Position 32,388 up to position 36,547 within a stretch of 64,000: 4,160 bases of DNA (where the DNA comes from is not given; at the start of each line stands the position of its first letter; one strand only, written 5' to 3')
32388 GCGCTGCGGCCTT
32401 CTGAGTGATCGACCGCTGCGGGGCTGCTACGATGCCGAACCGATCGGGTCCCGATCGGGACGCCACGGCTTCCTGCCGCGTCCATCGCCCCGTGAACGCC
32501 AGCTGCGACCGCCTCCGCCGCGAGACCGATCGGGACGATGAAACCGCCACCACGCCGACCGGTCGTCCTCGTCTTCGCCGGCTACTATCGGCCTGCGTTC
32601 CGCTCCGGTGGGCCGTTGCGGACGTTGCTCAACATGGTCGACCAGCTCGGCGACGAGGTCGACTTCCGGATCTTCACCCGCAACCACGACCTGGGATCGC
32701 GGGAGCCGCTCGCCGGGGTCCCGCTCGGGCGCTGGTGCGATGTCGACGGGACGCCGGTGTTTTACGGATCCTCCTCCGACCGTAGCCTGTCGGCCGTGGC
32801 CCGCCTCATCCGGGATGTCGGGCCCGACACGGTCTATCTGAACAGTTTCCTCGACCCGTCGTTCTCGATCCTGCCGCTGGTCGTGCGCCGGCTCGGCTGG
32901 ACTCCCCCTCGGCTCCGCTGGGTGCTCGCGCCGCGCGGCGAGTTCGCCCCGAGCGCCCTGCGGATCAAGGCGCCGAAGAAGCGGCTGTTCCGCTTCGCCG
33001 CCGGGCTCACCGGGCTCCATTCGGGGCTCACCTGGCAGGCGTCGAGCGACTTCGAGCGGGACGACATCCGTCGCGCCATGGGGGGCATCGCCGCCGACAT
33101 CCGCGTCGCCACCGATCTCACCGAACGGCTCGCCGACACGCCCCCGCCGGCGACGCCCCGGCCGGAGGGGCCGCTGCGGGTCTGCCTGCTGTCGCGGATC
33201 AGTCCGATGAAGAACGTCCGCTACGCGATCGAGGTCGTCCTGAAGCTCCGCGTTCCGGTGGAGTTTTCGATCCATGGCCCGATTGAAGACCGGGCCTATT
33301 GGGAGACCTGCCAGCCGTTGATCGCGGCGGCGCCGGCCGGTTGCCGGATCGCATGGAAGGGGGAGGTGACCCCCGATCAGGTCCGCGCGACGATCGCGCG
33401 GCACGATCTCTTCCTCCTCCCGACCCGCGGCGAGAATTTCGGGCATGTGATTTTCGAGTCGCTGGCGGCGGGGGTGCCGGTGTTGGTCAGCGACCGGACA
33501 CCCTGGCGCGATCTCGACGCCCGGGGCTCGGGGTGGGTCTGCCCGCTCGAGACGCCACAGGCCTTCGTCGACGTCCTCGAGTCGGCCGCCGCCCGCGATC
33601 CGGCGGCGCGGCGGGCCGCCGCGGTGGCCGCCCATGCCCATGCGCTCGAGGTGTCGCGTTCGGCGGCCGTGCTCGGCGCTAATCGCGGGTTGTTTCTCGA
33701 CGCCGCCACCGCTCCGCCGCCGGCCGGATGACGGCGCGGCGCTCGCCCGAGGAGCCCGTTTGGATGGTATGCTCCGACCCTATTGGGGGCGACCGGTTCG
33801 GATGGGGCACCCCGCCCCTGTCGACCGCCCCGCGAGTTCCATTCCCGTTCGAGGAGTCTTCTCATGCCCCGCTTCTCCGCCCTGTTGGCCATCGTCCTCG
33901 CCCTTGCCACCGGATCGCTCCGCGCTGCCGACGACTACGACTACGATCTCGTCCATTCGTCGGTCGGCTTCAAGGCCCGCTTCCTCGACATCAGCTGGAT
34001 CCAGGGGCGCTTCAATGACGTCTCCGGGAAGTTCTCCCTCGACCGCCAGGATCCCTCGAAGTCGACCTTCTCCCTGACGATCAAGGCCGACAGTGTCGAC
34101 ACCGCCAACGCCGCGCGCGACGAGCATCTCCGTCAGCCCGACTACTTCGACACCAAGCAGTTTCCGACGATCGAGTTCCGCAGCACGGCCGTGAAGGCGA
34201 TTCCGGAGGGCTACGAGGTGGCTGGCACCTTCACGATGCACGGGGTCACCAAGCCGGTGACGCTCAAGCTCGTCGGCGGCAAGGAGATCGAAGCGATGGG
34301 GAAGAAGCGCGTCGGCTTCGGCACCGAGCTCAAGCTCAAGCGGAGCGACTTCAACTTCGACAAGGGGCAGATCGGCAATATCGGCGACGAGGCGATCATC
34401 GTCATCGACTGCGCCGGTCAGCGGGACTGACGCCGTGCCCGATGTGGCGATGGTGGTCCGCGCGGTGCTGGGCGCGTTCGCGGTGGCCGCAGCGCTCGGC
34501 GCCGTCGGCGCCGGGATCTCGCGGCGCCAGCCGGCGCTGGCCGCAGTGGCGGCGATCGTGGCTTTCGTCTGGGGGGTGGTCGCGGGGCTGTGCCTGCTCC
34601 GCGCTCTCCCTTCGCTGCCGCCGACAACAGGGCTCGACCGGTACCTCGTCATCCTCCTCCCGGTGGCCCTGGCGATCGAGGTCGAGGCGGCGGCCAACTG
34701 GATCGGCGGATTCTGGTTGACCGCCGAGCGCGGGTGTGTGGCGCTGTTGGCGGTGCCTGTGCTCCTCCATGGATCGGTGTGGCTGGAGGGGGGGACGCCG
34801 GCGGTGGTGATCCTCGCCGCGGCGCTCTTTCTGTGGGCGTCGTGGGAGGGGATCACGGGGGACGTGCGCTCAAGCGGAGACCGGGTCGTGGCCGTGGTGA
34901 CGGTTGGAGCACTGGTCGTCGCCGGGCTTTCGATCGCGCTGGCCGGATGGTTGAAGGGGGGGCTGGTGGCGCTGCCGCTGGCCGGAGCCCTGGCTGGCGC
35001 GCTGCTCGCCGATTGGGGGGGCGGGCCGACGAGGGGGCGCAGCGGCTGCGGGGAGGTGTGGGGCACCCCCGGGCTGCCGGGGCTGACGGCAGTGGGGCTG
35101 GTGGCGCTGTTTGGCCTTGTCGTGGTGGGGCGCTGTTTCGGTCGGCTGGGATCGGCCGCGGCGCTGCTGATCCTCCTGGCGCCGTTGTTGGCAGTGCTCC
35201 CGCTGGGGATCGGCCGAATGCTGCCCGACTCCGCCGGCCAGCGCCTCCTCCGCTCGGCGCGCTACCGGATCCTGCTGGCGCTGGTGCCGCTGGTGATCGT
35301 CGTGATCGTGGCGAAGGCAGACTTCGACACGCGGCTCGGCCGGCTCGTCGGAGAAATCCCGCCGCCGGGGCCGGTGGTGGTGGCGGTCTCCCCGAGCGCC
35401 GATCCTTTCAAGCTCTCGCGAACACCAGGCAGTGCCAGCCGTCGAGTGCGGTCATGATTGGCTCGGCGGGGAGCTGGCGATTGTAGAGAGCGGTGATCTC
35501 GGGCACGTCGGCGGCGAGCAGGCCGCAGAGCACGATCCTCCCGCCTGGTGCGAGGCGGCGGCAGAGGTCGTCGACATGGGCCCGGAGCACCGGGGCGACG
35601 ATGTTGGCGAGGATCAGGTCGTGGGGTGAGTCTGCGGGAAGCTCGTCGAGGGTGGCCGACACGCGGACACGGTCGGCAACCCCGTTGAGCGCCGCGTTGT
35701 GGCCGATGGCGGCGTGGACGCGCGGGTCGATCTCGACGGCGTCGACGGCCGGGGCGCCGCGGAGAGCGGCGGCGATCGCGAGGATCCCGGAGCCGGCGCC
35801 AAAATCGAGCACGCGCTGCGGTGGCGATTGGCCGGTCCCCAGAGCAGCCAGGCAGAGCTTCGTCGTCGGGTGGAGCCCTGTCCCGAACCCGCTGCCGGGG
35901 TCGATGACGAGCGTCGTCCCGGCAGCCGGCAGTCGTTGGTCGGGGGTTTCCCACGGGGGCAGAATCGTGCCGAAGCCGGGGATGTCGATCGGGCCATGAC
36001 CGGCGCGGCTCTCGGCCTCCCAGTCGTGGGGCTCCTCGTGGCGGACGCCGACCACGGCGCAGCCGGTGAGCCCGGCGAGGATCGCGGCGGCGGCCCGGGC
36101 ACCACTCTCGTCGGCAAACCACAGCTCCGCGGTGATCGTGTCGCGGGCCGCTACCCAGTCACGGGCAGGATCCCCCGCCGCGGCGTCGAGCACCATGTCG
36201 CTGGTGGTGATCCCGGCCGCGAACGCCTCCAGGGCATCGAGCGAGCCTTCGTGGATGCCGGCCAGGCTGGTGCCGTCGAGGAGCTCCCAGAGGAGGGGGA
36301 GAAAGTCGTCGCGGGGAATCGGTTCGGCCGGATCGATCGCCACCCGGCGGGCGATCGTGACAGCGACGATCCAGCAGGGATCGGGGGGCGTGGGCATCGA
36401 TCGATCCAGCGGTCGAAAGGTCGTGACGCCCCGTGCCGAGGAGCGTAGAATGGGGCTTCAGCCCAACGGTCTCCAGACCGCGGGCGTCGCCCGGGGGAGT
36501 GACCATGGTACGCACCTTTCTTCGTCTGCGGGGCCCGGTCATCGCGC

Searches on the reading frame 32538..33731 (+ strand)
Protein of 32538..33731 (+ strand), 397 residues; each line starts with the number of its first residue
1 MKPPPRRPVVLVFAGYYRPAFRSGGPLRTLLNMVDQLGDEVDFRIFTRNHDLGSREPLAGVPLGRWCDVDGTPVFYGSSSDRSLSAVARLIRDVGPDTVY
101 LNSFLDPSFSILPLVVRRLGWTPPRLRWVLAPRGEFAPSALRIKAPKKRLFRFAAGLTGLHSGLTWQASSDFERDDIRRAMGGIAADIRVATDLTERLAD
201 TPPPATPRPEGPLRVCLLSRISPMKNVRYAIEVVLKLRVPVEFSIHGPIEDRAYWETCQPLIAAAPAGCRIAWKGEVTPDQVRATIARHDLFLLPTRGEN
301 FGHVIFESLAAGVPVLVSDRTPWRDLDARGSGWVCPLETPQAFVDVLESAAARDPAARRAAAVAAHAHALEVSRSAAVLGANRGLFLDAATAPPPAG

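Call 86: search_protein_families(library=pfam, proteins=[window:32538-33731:+], max_evalue=0.00001)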
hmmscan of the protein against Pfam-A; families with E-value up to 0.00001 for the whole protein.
window:32538-33731:+ (397 aa): 4 families
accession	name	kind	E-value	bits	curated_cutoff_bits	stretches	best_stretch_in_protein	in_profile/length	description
PF00534.26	Glycos_transf_1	-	4.4e-17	62.6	26.4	1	206-359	9-164/172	Glycosyl transferases group 1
PF13692.12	Glyco_trans_1_4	-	2e-14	54.5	27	1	214-348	3-137/142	Glycosyl transferases group 1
PF20706.3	GT4-conflict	-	2.1e-10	40.6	26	1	199-322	184-315/385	Family 4 Glycosyltransferase in conflict systems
PF13524.12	Glyco_trans_1_2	-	4.9e-07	30.2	25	1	241-370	15-130/144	Glycosyl transferase-like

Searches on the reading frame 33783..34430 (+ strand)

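Call 86: search_protein_families(library=pfam, proteins=[window:33783-34430:+], max_evalue=0.00001)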
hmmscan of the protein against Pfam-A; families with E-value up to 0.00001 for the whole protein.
window:33783-34430:+ (215 aa): 1 family
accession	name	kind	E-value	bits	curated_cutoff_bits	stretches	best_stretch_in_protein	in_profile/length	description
PF04264.18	YceI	-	2.9e-42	145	23.7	1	52-209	1-147/150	YceI-like domain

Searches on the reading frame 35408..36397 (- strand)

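Call 86: search_protein_families(library=pfam, proteins=[window:35408-36397:-], max_evalue=0.00001)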
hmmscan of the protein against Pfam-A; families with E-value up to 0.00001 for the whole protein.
window:35408-36397:- (329 aa): 4 families
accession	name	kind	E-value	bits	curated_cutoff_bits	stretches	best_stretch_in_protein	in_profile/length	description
PF06325.19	PrmA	-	2e-45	156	22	1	114-328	85-295/296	Ribosomal protein L11 methyltransferase (PrmA)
PF13489.12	Methyltransf_23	-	3e-07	30.8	27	1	188-307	18-124/164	Methyltransferase domain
PF13649.12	Methyltransf_25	-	6.1e-06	27.3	27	0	196-286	1-97/97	Methyltransferase domain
PF05175.20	MTS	-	6.6e-06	26.3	23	0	177-265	18-105/170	Methyltransferase small domain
